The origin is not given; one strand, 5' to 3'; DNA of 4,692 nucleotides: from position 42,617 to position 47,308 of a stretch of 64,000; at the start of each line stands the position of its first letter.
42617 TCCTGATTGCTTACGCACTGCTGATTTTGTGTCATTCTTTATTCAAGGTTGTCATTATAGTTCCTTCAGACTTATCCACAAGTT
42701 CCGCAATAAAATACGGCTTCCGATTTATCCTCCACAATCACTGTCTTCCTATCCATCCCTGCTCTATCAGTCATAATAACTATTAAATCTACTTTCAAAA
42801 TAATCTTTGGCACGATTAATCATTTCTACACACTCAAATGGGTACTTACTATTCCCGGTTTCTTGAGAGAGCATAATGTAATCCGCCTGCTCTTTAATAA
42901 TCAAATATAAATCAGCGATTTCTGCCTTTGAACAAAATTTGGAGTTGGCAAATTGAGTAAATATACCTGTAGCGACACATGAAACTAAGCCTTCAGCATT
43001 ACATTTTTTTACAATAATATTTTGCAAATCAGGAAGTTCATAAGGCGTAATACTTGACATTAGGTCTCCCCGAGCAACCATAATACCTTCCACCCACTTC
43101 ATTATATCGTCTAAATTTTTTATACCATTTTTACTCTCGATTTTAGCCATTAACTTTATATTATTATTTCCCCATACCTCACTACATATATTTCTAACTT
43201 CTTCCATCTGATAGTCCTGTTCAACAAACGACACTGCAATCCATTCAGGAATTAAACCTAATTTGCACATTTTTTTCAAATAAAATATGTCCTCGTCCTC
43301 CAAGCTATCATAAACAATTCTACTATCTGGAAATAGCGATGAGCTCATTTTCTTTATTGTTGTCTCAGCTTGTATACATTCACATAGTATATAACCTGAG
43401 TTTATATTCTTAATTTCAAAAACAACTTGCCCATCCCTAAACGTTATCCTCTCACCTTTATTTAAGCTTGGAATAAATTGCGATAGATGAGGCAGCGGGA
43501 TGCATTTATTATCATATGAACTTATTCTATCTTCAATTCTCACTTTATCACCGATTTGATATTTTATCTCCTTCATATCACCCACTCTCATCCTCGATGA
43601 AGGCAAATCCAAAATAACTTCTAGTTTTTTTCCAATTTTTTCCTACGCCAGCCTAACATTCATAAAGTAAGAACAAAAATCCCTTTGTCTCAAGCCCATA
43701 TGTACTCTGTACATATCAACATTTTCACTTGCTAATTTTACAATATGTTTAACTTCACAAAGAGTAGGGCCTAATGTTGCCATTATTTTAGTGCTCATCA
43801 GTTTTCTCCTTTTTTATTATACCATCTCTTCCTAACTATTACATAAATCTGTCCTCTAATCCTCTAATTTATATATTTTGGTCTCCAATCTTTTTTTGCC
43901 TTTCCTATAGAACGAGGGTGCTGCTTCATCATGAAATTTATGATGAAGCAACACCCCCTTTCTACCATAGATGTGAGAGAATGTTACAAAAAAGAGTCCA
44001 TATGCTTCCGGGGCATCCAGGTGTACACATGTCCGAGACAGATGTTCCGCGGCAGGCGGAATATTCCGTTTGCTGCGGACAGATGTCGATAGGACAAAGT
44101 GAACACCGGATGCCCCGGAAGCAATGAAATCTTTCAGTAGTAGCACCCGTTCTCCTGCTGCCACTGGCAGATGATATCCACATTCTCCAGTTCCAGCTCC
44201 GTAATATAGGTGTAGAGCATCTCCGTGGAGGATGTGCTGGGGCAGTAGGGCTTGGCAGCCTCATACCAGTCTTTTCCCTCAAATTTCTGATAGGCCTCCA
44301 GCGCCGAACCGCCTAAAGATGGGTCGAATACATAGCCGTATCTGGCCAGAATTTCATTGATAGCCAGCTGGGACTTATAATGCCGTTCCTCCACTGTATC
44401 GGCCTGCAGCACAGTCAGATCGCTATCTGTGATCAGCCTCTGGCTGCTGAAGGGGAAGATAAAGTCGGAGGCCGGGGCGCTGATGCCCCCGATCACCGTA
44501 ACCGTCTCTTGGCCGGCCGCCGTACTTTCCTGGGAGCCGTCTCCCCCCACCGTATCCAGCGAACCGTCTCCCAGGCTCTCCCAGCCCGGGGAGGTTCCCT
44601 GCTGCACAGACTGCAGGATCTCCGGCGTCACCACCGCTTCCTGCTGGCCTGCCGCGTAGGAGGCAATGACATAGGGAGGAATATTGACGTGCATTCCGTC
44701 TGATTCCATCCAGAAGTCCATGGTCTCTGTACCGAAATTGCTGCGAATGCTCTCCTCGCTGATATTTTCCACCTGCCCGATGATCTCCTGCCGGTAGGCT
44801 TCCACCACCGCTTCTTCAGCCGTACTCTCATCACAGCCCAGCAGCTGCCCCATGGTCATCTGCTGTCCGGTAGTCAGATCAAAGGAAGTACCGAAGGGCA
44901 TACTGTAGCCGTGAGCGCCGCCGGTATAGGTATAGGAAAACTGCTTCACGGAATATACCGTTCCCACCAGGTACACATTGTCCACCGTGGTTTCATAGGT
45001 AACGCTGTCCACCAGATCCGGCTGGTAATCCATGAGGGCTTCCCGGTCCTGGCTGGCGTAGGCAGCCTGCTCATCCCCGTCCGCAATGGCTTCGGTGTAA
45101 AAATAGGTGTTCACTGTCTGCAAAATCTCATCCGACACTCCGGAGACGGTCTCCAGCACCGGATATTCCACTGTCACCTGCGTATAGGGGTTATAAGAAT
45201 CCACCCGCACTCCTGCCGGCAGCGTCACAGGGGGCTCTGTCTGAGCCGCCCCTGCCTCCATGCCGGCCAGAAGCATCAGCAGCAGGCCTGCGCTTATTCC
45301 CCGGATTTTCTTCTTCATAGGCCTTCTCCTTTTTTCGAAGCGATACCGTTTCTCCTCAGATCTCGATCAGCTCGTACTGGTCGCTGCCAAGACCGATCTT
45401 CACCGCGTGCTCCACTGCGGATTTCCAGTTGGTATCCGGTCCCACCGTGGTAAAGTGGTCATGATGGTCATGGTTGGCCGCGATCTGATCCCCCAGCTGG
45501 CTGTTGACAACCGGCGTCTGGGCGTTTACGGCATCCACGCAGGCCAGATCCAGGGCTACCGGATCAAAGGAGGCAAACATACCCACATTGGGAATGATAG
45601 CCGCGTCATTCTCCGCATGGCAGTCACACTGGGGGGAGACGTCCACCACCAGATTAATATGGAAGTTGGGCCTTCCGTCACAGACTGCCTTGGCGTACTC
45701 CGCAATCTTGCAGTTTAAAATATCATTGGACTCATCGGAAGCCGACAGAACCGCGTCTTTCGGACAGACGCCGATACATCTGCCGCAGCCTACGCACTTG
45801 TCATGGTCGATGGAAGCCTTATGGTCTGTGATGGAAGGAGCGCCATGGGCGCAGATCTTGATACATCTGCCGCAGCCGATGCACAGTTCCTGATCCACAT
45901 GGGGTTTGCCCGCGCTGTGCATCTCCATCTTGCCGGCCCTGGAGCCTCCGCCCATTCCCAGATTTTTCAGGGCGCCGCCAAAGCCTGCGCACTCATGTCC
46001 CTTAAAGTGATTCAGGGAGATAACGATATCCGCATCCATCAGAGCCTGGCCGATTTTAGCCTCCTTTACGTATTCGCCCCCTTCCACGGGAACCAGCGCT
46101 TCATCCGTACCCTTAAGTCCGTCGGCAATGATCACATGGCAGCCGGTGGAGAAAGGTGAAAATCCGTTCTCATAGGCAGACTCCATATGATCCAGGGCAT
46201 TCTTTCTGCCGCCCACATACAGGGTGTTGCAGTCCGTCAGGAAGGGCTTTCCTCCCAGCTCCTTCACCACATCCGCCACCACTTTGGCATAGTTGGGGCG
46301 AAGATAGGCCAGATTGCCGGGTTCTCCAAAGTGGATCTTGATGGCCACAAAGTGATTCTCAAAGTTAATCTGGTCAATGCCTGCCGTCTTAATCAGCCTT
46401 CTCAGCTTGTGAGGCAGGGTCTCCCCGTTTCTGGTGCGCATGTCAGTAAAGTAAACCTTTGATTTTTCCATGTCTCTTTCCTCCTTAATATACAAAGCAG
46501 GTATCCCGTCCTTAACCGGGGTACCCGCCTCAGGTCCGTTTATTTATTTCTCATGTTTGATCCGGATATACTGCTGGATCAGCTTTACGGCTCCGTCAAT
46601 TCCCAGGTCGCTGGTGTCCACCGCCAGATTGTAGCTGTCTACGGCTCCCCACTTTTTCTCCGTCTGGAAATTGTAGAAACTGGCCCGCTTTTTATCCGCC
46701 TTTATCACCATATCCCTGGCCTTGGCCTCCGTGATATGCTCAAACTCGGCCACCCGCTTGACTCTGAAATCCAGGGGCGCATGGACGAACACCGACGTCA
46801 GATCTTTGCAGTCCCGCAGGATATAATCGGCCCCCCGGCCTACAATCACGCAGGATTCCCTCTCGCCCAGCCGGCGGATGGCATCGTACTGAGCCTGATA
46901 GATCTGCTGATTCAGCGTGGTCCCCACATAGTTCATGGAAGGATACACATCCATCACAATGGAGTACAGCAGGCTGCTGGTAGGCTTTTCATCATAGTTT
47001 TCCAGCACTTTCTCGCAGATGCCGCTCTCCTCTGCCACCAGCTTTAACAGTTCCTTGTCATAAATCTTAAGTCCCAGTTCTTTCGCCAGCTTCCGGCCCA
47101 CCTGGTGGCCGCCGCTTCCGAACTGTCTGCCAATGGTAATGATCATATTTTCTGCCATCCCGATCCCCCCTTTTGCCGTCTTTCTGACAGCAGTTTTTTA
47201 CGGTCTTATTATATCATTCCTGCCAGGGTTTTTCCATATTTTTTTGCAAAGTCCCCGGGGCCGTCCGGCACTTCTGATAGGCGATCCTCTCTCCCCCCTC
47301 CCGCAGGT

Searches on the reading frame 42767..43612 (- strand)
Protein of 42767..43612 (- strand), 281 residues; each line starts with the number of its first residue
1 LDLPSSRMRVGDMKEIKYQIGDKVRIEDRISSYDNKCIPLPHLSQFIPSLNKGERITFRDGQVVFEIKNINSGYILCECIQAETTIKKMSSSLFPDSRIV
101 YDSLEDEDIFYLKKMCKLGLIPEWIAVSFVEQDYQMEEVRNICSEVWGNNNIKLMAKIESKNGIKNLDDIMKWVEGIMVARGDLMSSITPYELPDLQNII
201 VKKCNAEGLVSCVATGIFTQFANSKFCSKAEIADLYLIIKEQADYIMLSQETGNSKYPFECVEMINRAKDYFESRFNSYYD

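Call 36: search_protein_families(library=pfam, proteins=[window:42767-43612:-], max_evalue=0.00001)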
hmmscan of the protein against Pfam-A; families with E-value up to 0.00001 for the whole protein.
window:42767-43612:- (281 aa): 2 families
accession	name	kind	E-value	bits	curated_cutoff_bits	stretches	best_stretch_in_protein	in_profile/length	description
PF00224.27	PK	-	8.8e-37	127.3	30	1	7-262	71-328/328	Pyruvate kinase, barrel domain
PF03328.21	HpcH_HpaI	-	1.2e-07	31.7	25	1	117-192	80-162/221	HpcH/HpaI aldolase/citrate lyase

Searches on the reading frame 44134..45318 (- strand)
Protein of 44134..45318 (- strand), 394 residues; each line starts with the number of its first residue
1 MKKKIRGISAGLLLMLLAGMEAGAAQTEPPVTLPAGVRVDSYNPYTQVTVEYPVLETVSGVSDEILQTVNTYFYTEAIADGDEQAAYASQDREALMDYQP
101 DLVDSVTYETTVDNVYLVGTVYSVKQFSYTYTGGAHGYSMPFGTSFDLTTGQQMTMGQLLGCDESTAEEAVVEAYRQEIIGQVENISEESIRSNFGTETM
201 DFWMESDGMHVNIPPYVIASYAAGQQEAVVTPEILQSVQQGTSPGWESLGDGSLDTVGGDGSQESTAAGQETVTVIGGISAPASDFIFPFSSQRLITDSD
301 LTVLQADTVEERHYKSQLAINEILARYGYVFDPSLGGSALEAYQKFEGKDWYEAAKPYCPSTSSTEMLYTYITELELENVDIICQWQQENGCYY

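Call 36: search_protein_families(library=pfam, proteins=[window:44134-45318:-], max_evalue=0.00001)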
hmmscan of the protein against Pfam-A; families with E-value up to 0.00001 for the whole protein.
window:44134-45318:- (394 aa): 1 family
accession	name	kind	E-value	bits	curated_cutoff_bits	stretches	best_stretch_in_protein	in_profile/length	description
PF13739.11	PdaC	-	2.4e-08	35.4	29.1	1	43-138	5-94/95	Deacetylase PdaC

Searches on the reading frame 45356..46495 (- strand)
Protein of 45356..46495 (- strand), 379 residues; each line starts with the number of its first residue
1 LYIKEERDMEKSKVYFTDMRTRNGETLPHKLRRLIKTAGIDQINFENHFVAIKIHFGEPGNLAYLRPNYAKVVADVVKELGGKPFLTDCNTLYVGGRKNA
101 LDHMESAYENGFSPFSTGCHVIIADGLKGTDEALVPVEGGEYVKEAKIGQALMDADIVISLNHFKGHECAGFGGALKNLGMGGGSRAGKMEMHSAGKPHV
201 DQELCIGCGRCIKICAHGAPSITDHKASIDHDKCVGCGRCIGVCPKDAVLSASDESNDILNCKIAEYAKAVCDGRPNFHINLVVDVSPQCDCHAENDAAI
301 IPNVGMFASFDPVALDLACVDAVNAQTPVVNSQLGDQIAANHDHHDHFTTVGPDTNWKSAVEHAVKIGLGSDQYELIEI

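Call 36: search_protein_families(library=pfam, proteins=[window:45356-46495:-], max_evalue=0.00001)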
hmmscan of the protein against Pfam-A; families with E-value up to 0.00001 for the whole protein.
window:45356-46495:- (379 aa): 12 families
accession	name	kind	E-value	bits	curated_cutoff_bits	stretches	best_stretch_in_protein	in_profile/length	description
PF04015.17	DUF362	-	4.9e-54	183.9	24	1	50-321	1-200/200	Domain of unknown function (DUF362)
PF12837.12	Fer4_6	-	3.3e-14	52.5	25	1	197-220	1-24/24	4Fe-4S binding domain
PF00037.32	Fer4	-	5.4e-14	51.8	21.1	1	228-249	2-23/24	4Fe-4S binding domain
PF12797.12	Fer4_2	-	7.4e-11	41.7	24.5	0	228-245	4-21/22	4Fe-4S binding domain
PF14697.11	Fer4_21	-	2.3e-10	40.9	35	1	199-249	2-57/59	4Fe-4S dicluster domain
PF12838.12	Fer4_7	-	2.4e-10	41.2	27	1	205-248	2-52/52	4Fe-4S dicluster domain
PF25160.1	LdpA_Fe-S-bd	-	7.9e-10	38.8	27.6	0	226-250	20-44/49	LdpA Fe-S cluster-binding domain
PF13237.11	Fer4_10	-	8.9e-10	38.8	25.5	1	199-245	3-53/53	4Fe-4S dicluster domain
PF13187.11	Fer4_9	-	8e-08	32.6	27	1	205-248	2-51/52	4Fe-4S dicluster domain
PF17179.9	Fer4_22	-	1.7e-07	32.4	27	0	224-246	71-93/95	4Fe-4S dicluster domain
PF12800.12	Fer4_4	-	4.7e-06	26.9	24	0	203-215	2-14/17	4Fe-4S binding domain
PF12798.12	Fer4_3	-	7.4e-06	26.8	27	0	234-248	1-15/15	4Fe-4S binding domain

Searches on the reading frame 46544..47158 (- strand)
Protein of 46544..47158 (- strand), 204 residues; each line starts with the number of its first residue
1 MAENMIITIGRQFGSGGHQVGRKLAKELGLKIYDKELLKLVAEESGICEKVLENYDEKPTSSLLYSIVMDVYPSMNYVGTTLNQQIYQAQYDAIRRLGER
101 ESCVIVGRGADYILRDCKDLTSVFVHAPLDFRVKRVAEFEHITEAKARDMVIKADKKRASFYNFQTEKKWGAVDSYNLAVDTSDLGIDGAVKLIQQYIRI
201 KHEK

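Call 85: search_protein_families(library=pfam, proteins=[window:46544-47158:-], max_evalue=0.00001)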
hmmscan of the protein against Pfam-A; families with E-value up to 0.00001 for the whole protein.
window:46544-47158:- (204 aa): 1 family
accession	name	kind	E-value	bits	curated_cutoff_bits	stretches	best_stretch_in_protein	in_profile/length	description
PF13189.12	Cytidylate_kin2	-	8.4e-55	186.1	28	1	6-183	1-175/176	Cytidylate kinase-like family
